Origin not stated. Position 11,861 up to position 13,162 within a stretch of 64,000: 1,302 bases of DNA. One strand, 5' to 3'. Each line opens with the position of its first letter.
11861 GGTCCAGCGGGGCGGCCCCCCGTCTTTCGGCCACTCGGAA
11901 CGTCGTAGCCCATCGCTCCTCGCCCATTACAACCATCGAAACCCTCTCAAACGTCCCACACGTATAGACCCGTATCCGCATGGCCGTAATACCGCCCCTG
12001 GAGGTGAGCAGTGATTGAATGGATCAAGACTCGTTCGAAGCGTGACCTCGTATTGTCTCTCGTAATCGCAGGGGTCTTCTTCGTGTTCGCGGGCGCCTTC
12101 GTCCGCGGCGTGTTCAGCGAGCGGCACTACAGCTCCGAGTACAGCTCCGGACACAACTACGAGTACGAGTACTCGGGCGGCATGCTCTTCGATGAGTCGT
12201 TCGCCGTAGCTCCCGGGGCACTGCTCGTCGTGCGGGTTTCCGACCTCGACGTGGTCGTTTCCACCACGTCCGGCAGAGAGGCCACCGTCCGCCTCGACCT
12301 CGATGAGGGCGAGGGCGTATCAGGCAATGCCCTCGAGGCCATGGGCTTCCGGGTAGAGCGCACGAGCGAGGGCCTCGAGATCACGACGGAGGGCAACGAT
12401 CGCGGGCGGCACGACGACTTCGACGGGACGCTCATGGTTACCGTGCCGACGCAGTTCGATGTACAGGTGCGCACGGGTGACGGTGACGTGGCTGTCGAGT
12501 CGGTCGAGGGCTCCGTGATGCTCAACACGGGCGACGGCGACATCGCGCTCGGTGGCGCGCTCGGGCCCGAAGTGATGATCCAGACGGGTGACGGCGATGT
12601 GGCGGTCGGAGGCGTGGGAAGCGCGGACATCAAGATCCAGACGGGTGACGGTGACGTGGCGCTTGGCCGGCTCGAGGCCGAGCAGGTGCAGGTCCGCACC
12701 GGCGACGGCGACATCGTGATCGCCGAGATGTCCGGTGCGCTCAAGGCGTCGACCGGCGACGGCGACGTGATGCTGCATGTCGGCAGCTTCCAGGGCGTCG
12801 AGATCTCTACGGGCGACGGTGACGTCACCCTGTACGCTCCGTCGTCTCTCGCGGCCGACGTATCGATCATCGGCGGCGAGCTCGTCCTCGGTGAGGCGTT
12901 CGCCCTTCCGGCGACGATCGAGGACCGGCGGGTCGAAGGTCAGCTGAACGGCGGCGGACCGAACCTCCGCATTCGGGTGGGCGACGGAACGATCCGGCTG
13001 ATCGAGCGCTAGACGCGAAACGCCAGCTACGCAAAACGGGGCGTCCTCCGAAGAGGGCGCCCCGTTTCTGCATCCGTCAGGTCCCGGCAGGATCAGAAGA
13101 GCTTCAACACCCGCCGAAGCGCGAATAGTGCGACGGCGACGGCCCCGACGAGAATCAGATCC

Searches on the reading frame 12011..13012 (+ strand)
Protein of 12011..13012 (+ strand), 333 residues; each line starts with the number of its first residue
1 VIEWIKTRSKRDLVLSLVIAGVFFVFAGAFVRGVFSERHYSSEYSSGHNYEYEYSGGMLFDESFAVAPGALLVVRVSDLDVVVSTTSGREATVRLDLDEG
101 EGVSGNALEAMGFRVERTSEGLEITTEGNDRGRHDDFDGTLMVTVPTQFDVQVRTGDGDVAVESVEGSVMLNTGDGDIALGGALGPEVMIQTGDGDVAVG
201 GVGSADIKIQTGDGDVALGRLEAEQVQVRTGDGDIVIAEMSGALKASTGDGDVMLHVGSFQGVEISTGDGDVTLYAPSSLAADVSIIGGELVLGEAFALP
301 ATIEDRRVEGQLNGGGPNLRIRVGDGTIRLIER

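Call 36: search_protein_families(library=pfam, proteins=[window:12011-13012:+], max_evalue=10)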
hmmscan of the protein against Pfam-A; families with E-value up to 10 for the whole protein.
window:12011-13012:+ (333 aa): 4 families
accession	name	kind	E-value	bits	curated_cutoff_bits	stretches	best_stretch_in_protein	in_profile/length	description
PF13349.12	DUF4097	-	6.7e-22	78.5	22.9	1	128-329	59-245/247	Toastrack DUF4097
PF21226.3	MalQ_N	-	0.11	13.3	24.1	0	77-109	11-43/91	MalQ N-terminal beta sandwich domain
PF01353.27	GFP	-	0.15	12.5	22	1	111-161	3-54/169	Green fluorescent protein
PF22786.2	Tag1_C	-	8.3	7.2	27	1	137-168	76-107/113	Tag1 C-terminal domain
